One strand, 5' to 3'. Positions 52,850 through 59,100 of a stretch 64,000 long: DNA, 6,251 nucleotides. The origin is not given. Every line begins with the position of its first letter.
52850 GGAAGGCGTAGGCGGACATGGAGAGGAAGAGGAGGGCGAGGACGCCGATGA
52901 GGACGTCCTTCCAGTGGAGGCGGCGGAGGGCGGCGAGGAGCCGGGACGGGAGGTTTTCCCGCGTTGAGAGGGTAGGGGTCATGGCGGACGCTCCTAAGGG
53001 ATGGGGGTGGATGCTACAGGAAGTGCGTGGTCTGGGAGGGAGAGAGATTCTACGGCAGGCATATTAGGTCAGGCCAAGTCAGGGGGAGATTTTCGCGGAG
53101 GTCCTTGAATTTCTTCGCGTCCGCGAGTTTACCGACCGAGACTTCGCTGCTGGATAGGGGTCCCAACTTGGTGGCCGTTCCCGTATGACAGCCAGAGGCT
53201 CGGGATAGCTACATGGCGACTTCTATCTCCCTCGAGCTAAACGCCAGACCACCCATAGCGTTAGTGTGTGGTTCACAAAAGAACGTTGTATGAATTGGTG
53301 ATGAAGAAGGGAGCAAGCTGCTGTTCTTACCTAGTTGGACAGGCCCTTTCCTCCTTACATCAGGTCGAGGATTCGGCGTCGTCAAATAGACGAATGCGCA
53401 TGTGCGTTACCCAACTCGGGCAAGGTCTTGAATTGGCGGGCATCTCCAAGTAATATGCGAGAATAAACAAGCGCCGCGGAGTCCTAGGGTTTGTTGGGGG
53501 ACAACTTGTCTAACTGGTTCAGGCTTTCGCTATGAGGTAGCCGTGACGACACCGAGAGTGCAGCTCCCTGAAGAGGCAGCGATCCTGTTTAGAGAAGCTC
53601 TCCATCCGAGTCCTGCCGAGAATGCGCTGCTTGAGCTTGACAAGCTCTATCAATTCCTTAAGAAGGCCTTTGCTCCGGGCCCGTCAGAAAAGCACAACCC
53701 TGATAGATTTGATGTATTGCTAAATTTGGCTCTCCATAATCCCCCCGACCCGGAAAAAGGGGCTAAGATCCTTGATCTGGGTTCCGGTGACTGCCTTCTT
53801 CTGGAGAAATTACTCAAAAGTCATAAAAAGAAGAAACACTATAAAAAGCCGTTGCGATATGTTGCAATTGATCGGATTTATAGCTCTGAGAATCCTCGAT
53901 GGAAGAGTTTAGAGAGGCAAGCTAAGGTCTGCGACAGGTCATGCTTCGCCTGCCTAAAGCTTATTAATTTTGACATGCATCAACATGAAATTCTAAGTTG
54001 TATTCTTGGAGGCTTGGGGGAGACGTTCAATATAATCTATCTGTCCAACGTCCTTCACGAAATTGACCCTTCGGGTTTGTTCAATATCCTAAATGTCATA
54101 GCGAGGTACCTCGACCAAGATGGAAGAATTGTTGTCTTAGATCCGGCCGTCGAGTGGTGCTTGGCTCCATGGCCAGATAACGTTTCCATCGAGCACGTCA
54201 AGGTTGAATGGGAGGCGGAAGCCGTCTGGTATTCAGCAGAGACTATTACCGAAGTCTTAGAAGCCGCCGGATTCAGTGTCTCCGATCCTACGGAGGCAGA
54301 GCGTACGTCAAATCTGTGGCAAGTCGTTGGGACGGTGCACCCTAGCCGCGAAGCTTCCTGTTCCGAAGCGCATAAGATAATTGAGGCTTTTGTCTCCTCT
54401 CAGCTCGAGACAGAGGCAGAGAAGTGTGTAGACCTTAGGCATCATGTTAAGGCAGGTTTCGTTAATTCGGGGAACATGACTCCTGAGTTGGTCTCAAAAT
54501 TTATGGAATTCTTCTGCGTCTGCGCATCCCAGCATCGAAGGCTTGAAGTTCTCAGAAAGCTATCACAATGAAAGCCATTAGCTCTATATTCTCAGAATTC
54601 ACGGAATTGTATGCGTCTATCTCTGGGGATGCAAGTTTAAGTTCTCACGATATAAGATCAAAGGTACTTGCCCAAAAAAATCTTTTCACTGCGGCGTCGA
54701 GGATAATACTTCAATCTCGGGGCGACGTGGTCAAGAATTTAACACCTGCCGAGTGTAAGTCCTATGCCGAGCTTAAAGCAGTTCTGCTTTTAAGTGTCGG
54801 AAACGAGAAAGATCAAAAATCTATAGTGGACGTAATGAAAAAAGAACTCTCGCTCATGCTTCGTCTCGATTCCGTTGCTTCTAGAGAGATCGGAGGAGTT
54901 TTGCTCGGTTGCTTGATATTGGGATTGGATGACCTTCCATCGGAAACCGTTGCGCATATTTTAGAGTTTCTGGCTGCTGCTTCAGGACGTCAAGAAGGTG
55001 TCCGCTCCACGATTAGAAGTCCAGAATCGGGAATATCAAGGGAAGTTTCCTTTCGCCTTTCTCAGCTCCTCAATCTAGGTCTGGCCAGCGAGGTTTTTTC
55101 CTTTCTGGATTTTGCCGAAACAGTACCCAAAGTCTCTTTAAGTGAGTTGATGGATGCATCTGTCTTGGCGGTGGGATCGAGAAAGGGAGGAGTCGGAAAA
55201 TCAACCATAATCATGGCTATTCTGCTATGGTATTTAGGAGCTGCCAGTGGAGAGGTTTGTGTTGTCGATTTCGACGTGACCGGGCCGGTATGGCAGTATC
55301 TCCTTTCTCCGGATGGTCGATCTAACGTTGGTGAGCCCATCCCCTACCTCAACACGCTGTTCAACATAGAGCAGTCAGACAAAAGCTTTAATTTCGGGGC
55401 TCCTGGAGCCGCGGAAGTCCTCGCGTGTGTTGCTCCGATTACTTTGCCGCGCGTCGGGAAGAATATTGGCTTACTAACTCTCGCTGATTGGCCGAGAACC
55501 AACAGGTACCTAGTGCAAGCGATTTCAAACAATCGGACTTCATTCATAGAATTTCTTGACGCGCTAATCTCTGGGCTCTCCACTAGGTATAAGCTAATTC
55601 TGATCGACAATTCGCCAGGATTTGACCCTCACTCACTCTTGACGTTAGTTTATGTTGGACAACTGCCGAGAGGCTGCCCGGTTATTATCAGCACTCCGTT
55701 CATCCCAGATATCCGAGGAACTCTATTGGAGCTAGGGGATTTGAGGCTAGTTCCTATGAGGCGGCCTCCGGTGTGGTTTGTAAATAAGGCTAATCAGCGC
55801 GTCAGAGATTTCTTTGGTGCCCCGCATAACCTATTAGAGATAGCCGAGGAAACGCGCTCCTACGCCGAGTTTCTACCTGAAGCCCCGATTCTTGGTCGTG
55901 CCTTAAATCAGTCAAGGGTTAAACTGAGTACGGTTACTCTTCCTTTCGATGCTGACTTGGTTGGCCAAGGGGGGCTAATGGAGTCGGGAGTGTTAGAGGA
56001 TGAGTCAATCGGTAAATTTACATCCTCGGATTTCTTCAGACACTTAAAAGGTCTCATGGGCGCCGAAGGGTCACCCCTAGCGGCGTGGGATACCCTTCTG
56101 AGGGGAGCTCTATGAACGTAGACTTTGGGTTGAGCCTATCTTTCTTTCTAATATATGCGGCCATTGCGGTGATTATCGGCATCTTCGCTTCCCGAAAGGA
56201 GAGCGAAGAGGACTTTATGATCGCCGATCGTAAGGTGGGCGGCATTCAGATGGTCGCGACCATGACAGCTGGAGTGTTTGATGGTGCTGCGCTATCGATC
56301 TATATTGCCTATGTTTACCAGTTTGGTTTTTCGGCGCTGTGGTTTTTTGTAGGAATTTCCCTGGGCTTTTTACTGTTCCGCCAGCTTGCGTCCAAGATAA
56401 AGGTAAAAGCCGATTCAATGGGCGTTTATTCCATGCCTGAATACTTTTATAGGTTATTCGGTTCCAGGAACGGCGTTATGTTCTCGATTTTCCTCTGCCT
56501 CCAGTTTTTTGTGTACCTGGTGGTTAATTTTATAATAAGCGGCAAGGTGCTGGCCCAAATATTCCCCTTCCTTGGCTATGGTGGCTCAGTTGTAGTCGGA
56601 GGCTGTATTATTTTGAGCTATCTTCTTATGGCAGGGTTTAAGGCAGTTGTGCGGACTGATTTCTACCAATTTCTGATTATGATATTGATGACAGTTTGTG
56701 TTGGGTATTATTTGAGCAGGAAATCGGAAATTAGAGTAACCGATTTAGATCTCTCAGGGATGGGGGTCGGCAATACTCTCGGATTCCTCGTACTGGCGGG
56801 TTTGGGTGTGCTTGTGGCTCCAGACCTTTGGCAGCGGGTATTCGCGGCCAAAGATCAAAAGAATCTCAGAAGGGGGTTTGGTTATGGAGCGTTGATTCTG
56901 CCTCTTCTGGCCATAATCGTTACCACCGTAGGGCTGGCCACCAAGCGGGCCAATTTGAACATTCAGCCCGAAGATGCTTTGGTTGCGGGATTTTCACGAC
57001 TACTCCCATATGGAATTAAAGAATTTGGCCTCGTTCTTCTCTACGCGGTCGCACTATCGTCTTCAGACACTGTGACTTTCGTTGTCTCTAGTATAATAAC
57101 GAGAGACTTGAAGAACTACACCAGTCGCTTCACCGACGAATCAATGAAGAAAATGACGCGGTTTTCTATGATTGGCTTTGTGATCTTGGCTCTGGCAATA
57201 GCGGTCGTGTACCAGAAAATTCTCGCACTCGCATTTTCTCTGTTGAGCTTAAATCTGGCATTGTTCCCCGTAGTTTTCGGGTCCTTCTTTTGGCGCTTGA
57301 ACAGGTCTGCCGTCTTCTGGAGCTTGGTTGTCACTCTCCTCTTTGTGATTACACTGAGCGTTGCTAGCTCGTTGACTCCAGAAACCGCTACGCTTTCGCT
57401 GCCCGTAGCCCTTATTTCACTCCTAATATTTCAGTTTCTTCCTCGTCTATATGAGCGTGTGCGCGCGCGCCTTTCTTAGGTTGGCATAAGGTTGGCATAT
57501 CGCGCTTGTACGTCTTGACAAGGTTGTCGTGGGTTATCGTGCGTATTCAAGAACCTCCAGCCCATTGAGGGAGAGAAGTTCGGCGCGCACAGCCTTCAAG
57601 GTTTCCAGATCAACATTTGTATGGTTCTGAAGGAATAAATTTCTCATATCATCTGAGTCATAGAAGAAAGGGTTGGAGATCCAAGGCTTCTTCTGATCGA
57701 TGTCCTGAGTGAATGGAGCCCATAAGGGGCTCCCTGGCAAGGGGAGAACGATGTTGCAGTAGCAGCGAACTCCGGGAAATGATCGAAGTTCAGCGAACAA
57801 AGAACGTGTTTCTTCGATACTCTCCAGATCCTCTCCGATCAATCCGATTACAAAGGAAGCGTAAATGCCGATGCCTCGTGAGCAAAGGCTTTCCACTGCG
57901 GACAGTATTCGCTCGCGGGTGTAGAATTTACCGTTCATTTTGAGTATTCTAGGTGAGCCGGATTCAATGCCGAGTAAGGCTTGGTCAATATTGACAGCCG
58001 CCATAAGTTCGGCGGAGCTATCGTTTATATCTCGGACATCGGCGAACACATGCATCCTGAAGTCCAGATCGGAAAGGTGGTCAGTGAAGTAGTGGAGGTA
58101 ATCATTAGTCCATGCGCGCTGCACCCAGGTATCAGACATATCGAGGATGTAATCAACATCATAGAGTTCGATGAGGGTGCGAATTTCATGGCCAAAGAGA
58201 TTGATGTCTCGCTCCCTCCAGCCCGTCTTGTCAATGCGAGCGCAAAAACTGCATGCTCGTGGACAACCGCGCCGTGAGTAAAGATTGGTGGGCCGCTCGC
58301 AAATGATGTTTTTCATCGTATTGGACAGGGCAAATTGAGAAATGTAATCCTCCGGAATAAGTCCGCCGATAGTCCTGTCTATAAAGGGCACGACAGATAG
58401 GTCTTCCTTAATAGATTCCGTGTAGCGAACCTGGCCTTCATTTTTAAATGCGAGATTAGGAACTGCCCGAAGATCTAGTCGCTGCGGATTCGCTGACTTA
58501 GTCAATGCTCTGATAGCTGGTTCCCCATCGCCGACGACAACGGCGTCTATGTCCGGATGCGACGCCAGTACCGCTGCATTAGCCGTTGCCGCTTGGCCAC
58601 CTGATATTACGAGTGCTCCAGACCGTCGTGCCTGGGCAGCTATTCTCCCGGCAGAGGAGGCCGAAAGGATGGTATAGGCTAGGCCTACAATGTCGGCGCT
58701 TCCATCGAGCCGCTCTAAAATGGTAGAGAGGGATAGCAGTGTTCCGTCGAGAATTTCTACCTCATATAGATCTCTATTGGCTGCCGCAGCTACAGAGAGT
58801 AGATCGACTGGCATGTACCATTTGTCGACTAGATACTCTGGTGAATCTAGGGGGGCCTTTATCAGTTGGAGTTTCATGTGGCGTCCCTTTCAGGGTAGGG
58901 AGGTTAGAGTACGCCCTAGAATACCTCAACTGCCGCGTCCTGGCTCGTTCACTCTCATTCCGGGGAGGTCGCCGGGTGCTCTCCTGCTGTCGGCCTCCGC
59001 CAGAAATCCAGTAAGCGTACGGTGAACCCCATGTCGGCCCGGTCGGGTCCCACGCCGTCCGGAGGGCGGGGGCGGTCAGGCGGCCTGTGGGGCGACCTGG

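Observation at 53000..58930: Low-GC island holding a coupled methyltransferase / novel ParA-like ATPase / Na+:solute symporter operon and a convergent B12-radical SAM enzyme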

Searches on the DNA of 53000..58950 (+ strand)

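Call 96: search_dna_similar(query=window:53000-58950:+, collection=plasmids, mode=near, max_rows=5)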
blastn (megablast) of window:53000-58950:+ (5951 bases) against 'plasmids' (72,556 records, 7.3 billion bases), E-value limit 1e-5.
No match.

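Call 105: search_rna_families(sources=[L003, L005, L006, L007, L008, L010, L011, L013, L014, L001], threshold=gathering)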
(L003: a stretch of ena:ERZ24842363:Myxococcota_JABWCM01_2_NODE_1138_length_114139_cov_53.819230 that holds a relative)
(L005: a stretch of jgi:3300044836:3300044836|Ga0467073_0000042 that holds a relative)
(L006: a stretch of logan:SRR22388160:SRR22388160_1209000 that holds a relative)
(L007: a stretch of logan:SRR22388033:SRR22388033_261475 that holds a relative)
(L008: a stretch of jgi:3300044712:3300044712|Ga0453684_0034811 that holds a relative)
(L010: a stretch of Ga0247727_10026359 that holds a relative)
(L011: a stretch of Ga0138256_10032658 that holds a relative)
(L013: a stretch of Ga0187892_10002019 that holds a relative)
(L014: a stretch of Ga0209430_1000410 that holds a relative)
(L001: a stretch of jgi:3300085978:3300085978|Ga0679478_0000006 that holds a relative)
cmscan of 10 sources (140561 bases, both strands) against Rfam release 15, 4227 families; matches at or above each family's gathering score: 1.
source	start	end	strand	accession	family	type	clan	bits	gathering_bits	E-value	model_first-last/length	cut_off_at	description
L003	20469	20541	-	RF00005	tRNA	Gene; tRNA;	CL00001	67.9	29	2.6e-12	1-71/71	no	tRNA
